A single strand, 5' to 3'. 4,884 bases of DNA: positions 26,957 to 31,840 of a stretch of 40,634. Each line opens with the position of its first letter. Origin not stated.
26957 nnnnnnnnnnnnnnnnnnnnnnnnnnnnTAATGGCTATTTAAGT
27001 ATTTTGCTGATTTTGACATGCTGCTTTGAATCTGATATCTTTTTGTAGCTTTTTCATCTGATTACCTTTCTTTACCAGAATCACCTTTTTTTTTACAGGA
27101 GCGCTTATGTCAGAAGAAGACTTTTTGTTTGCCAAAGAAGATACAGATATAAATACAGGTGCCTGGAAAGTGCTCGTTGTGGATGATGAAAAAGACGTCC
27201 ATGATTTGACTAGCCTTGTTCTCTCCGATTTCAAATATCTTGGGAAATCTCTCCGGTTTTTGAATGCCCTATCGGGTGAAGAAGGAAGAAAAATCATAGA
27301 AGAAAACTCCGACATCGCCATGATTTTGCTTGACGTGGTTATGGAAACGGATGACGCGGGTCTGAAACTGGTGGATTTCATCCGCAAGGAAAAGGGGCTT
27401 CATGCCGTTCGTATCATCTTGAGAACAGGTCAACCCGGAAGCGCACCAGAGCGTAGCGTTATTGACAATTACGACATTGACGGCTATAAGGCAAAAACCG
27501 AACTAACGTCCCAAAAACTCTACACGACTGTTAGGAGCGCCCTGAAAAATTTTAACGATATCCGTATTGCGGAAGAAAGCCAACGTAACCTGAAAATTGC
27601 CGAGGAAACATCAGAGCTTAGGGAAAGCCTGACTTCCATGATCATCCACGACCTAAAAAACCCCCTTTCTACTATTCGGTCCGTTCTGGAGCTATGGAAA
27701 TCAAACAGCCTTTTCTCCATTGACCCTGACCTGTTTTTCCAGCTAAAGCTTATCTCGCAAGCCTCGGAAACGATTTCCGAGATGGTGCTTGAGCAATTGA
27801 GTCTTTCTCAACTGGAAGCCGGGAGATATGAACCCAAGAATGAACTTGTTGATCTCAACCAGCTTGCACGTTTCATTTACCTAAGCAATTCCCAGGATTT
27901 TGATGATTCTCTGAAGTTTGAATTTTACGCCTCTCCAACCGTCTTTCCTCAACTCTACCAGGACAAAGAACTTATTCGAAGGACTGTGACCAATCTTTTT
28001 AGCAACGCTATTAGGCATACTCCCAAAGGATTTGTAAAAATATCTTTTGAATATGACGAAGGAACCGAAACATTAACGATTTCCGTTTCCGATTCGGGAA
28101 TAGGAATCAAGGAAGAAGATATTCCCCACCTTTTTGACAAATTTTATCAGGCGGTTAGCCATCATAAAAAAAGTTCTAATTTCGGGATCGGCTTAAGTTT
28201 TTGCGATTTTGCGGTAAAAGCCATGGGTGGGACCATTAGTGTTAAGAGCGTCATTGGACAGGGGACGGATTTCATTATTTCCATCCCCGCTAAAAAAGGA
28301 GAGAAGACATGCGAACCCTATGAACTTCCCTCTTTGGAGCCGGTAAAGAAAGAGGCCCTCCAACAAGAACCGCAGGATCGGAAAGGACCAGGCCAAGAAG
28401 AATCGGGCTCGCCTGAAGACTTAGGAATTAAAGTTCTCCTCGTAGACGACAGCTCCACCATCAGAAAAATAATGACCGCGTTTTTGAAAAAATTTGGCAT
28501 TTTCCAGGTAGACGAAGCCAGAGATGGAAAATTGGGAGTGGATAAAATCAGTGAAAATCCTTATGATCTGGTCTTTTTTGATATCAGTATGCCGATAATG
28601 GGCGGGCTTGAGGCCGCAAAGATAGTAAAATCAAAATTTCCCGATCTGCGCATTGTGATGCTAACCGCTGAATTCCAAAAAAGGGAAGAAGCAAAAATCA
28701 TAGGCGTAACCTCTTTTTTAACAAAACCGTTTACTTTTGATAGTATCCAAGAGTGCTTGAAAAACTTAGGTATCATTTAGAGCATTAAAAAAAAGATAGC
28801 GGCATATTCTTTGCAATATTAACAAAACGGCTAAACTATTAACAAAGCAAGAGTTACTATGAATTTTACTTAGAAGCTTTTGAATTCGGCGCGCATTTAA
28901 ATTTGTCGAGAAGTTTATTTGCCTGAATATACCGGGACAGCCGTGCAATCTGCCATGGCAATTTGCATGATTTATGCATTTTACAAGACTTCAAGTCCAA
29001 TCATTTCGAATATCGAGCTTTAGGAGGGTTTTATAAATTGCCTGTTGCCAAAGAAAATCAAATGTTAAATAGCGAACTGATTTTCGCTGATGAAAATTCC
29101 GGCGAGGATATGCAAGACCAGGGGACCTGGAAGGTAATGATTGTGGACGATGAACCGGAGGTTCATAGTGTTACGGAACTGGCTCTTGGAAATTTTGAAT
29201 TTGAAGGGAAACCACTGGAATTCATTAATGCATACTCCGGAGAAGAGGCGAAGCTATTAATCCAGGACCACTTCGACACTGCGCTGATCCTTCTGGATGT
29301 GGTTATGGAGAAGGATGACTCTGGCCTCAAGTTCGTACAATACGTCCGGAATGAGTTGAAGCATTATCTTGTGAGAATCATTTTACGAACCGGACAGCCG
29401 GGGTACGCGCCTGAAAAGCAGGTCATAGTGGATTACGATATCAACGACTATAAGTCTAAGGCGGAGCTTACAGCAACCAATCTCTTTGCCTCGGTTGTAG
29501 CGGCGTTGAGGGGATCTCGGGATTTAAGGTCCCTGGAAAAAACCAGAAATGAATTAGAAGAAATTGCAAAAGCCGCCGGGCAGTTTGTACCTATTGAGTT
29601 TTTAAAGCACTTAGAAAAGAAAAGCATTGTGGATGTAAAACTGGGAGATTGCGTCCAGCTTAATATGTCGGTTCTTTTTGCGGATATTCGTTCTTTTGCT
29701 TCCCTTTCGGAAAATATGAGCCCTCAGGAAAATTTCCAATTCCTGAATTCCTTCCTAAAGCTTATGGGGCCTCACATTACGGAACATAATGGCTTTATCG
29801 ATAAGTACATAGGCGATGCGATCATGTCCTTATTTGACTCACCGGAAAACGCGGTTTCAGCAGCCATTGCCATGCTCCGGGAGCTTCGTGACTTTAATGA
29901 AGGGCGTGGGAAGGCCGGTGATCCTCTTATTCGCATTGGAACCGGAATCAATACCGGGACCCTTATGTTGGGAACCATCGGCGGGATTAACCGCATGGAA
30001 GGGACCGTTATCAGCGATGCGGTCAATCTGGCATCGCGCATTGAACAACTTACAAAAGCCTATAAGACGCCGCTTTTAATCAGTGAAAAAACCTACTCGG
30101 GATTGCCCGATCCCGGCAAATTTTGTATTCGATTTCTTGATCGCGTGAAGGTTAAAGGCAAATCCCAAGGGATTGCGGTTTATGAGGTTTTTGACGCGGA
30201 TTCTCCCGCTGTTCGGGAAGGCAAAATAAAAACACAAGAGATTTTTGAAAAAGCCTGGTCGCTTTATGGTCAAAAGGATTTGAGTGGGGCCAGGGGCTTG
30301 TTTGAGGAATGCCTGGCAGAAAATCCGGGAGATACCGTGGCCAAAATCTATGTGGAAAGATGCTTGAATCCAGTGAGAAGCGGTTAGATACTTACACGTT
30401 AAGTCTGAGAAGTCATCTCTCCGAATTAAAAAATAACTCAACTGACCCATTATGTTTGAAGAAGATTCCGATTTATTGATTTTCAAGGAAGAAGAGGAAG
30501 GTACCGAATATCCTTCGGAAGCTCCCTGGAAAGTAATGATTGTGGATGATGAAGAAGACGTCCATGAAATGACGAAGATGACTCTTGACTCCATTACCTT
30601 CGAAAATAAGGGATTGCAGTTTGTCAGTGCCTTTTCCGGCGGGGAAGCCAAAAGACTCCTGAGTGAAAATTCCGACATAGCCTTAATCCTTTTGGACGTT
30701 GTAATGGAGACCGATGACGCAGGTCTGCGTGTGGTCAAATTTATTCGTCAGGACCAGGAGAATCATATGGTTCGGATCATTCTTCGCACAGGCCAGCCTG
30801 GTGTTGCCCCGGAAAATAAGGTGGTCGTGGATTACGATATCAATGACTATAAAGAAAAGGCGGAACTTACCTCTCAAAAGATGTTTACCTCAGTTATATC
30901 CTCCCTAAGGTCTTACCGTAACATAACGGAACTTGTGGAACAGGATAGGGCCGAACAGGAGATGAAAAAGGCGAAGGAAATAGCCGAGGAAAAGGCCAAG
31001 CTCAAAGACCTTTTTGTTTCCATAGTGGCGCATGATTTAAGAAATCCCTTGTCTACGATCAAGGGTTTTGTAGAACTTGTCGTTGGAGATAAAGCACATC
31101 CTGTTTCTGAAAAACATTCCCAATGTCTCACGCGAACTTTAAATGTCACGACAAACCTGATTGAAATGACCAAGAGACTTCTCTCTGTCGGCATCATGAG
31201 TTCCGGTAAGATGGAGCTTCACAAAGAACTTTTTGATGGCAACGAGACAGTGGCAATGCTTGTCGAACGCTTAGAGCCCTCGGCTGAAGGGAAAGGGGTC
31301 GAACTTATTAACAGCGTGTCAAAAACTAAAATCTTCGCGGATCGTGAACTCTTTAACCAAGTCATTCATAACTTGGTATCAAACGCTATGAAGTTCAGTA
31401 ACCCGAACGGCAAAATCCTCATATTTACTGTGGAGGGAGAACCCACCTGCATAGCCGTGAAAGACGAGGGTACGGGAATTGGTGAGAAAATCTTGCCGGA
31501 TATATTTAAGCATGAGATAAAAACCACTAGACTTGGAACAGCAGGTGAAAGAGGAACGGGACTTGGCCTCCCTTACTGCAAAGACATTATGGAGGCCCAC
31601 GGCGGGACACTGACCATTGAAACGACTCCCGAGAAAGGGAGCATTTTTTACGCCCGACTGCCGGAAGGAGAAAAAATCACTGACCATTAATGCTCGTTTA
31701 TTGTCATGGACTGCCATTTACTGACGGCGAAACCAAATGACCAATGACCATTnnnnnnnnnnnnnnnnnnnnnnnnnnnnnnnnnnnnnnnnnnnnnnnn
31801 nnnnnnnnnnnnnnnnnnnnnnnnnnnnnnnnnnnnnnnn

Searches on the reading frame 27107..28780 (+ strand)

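Call 37: search_protein_families(library=pfam, proteins=[window:27107-28780:+], max_evalue=0.1)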
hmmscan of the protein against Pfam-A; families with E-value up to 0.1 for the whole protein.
window:27107-28780:+ (557 aa): 5 families
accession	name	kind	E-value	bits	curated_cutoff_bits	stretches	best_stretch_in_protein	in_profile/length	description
PF00072.30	Response_reg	-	9.7e-31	106.7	30.2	2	443-550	1-109/111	Response regulator receiver domain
PF02518.31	HATPase_c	-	1.3e-25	90.5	26.4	1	286-396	2-110/111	Histidine kinase-, DNA gyrase B-, and HSP90-like ATPase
PF00512.31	HisKA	-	7.1e-07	29.6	26.9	1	172-239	2-66/66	His Kinase A (phospho-acceptor) domain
PF13589.12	HATPase_c_3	-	8.5e-05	23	25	1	296-411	9-125/137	Histidine kinase-, DNA gyrase B-, and HSP90-like ATPase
PF13581.12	HATPase_c_2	-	0.0049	17.3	27.4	1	294-363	36-104/127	Histidine kinase-like ATPase domain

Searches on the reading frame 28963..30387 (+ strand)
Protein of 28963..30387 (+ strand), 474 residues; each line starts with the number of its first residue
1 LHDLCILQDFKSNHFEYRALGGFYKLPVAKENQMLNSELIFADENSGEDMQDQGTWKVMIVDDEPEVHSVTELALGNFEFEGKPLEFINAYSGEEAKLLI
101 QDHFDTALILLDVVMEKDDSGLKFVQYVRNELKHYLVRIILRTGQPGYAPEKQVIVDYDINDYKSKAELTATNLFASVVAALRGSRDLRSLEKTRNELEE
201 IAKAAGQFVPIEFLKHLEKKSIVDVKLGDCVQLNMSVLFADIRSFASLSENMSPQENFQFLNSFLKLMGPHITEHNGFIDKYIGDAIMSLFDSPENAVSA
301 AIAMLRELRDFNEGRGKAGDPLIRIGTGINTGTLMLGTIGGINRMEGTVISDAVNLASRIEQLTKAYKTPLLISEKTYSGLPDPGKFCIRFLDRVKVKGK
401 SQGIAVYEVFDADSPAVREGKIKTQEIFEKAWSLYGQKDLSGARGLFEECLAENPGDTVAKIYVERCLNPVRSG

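Call 37: search_protein_families(library=pfam, proteins=[window:28963-30387:+], max_evalue=0.1)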
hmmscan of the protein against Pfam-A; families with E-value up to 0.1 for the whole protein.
window:28963-30387:+ (474 aa): 5 families
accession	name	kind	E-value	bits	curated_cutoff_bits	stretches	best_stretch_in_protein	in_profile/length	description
PF00211.25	Guanylate_cyc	-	3.6e-17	63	21.9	1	234-402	8-175/183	Adenylate and Guanylate cyclase catalytic domain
PF00072.30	Response_reg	-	1.2e-05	25.9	30.2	1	58-167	1-100/111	Response regulator receiver domain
PF07719.23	TPR_2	-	0.0081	16.7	27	1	428-457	5-34/34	Tetratricopeptide repeat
PF11849.14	DUF3369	-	0.028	15.1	27.2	1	178-209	1-32/168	Domain of unknown function (DUF3369)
PF14559.12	TPR_19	-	0.07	13.9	25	0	434-462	1-29/68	Tetratricopeptide repeat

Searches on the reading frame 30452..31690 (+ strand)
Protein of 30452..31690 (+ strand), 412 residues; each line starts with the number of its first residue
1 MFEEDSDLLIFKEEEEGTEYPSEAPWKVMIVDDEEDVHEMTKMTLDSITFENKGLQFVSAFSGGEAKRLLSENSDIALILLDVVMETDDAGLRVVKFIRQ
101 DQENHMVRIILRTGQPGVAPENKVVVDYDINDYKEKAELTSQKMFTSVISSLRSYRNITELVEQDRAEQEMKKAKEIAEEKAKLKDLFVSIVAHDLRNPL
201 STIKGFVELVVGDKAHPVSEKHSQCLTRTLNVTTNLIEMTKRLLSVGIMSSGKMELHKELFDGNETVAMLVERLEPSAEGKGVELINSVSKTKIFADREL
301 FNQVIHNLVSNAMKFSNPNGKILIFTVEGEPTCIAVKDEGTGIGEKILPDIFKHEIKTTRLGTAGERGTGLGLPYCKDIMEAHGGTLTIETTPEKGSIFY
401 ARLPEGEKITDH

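Call 37: search_protein_families(library=pfam, proteins=[window:30452-31690:+], max_evalue=0.1)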
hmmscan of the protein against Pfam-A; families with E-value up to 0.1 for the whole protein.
window:30452-31690:+ (412 aa): 4 families
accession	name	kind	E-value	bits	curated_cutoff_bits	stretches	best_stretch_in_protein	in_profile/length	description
PF02518.31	HATPase_c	-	9.3e-21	74.8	26.4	1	297-405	2-109/111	Histidine kinase-, DNA gyrase B-, and HSP90-like ATPase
PF00512.31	HisKA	-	8.5e-09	35.8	26.9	1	185-245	2-59/66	His Kinase A (phospho-acceptor) domain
PF00072.30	Response_reg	-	1.9e-07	31.7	30.2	1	28-136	1-99/111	Response regulator receiver domain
PF13589.12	HATPase_c_3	-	0.03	14.8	25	1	301-371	3-77/137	Histidine kinase-, DNA gyrase B-, and HSP90-like ATPase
